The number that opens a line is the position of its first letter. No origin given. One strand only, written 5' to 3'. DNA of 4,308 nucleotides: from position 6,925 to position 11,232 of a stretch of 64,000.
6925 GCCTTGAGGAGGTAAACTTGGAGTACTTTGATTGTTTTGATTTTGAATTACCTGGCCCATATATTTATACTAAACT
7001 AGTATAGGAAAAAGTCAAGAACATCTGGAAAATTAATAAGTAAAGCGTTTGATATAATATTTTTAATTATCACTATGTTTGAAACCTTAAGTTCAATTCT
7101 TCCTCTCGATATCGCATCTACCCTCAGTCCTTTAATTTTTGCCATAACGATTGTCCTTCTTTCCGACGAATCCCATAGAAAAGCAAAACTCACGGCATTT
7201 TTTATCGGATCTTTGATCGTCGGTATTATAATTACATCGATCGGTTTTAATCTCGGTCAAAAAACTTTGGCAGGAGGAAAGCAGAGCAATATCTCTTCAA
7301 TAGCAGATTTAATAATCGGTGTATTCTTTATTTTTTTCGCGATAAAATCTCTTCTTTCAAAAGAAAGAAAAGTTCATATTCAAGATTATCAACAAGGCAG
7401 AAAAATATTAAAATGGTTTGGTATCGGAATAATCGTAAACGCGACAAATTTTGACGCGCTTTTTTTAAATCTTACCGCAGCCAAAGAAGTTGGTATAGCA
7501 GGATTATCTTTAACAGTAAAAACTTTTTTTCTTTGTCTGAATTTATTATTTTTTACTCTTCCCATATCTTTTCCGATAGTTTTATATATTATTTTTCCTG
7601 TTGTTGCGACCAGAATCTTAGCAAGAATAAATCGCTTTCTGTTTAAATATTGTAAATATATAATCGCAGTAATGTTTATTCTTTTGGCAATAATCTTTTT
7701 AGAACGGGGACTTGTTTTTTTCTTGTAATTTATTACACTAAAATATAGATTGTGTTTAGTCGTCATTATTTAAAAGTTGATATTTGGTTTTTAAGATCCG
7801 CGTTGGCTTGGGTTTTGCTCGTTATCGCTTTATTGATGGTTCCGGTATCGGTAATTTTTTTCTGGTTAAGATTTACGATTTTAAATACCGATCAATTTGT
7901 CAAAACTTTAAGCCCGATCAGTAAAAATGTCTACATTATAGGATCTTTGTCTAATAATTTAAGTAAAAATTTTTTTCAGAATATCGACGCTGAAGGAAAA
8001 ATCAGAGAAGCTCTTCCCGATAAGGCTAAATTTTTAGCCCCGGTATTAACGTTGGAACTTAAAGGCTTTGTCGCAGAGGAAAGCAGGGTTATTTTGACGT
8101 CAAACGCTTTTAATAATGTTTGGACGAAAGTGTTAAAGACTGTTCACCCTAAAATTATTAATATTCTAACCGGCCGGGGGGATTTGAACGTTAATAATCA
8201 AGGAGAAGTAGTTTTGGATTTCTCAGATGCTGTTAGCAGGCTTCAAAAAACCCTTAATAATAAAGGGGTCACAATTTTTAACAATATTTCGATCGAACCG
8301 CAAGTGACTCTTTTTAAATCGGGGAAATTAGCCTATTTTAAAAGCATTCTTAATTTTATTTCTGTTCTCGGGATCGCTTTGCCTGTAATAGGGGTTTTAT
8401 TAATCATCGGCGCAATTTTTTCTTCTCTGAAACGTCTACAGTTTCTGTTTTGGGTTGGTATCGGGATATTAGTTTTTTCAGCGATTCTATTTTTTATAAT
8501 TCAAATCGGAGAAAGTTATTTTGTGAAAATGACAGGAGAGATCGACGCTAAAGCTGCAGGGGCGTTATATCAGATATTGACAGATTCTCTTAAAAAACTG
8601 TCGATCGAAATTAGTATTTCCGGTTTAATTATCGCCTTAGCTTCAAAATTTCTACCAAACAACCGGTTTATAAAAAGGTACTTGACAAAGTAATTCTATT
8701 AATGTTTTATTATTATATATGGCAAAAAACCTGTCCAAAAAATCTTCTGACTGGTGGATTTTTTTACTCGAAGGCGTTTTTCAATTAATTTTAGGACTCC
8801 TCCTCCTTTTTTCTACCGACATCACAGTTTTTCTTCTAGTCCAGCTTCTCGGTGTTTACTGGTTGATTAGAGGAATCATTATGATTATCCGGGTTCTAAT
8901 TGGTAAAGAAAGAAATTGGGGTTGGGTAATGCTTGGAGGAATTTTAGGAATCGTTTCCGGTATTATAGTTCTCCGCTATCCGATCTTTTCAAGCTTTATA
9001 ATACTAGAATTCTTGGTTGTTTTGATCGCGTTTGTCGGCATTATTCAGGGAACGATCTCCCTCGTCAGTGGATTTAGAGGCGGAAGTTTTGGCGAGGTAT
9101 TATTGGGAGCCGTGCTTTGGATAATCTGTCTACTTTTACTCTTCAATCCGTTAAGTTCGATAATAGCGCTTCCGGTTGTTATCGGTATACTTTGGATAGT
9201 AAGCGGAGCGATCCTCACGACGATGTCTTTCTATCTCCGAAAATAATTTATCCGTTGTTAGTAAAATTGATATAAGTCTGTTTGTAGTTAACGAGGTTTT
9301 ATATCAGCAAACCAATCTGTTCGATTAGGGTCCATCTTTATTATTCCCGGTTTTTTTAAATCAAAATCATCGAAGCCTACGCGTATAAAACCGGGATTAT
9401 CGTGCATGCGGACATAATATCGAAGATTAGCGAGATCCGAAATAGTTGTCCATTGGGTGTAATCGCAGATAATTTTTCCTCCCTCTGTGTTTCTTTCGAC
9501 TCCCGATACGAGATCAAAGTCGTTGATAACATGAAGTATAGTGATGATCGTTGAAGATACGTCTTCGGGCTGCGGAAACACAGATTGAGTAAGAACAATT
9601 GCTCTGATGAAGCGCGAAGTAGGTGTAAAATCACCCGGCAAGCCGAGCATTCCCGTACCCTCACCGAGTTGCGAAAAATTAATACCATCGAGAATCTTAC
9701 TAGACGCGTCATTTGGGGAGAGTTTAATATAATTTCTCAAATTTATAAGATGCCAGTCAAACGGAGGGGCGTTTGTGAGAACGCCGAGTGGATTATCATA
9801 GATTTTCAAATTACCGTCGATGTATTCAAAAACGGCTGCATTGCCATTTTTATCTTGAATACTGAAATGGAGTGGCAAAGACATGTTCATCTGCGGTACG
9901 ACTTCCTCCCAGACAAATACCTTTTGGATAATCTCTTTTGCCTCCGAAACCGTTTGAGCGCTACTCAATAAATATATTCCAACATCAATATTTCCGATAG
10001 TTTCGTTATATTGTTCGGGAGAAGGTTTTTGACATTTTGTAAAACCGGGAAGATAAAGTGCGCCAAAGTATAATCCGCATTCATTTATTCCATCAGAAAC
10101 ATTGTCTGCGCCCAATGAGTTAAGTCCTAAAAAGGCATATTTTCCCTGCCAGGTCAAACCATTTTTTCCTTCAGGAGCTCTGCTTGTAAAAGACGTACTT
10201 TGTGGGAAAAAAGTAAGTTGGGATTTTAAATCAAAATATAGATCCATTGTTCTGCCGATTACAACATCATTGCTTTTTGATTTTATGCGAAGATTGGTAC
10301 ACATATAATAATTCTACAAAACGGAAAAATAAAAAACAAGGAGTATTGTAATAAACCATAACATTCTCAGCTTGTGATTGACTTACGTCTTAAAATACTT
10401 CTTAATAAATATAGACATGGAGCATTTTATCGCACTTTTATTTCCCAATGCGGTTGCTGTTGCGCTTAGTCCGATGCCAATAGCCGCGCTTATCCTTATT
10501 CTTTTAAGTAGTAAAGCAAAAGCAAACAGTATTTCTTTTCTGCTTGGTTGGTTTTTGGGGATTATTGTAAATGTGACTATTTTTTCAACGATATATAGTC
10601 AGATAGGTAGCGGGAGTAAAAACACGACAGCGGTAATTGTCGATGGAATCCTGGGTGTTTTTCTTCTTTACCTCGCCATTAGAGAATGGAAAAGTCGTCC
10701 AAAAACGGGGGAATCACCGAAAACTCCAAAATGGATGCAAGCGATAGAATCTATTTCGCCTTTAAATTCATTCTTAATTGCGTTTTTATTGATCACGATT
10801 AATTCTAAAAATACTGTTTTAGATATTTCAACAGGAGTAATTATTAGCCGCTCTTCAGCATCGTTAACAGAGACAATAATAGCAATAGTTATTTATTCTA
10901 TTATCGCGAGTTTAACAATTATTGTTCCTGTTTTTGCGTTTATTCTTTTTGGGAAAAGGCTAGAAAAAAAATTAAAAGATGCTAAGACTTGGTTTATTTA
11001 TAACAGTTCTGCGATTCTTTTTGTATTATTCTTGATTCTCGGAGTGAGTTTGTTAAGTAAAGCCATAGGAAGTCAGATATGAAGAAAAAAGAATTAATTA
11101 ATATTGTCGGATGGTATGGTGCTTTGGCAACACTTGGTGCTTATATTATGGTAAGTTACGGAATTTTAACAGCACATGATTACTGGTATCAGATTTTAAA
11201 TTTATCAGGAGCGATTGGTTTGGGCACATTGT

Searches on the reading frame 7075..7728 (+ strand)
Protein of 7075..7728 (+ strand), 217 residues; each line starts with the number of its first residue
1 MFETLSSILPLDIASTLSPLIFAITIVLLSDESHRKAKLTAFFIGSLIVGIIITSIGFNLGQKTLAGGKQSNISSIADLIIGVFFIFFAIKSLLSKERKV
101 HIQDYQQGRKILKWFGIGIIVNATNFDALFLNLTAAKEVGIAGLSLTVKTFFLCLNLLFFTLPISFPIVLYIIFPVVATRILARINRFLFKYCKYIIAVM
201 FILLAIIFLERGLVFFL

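Call 38: search_protein_families(library=pfam, proteins=[window:7075-7728:+], max_evalue=0.001)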
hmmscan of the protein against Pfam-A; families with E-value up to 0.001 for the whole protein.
window:7075-7728:+ (217 aa): 1 family
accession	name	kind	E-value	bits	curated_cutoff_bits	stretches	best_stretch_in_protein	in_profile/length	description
PF11139.14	SfLAP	-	6.1e-18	65.5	35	1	8-213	1-212/213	Sap, sulfolipid-1-addressing protein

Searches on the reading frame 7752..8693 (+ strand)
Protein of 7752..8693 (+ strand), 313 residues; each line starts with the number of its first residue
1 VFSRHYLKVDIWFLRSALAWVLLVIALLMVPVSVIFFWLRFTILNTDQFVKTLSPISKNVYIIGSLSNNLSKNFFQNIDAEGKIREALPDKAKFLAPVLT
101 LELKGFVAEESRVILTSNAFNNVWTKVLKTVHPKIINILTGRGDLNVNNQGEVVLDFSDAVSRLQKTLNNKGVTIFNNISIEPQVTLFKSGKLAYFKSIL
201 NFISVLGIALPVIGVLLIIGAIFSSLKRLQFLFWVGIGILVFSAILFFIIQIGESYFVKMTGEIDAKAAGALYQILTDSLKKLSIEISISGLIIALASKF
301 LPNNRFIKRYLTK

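Call 38: search_protein_families(library=pfam, proteins=[window:7752-8693:+], max_evalue=0.001)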
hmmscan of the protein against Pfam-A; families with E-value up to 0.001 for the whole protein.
window:7752-8693:+ (313 aa): 1 family
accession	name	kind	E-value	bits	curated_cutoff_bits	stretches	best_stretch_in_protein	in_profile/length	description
PF20990.2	DUF2207_C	-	0.00076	19.7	33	1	197-266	132-200/247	Predicted membrane protein (DUF2207) C-terminal domain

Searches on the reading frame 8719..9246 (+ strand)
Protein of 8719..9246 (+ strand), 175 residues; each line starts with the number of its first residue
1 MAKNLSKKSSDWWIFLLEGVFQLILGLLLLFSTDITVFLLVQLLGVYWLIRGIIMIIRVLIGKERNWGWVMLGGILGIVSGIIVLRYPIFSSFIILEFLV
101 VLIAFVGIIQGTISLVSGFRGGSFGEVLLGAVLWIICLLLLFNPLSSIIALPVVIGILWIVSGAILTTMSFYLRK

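Call 38: search_protein_families(library=pfam, proteins=[window:8719-9246:+], max_evalue=0.001)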
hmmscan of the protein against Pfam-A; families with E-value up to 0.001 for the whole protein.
window:8719-9246:+ (175 aa): 1 family
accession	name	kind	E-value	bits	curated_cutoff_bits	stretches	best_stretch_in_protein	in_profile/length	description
PF03729.18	DUF308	-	3.3e-13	50.1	25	1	17-85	1-72/73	Short repeat of unknown function (DUF308)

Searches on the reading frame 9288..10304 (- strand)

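Call 39: search_protein_families(library=pfam, proteins=[window:9288-10304:-], max_evalue=0.001)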
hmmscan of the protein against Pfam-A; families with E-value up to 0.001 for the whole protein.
window:9288-10304:- (338 aa): 2 families
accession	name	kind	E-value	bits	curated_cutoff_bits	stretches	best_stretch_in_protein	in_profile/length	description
PF02275.23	CBAH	-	1.5e-67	228.9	20.4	1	2-321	1-313/316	Linear amide C-N hydrolases, choloylglycine hydrolase family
PF03417.21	AAT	-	4.2e-05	23.8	23.2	1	11-172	4-132/225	Acyl-coenzyme A:6-aminopenicillanic acid acyl-transferase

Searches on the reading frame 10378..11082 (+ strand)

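Call 39: search_protein_families(library=pfam, proteins=[window:10378-11082:+], max_evalue=0.001)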
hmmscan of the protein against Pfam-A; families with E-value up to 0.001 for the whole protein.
window:10378-11082:+ (234 aa): 1 family
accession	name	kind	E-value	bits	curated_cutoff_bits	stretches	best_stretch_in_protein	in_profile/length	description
PF11139.14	SfLAP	-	1.2e-40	139.7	35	1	23-230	3-212/213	Sap, sulfolipid-1-addressing protein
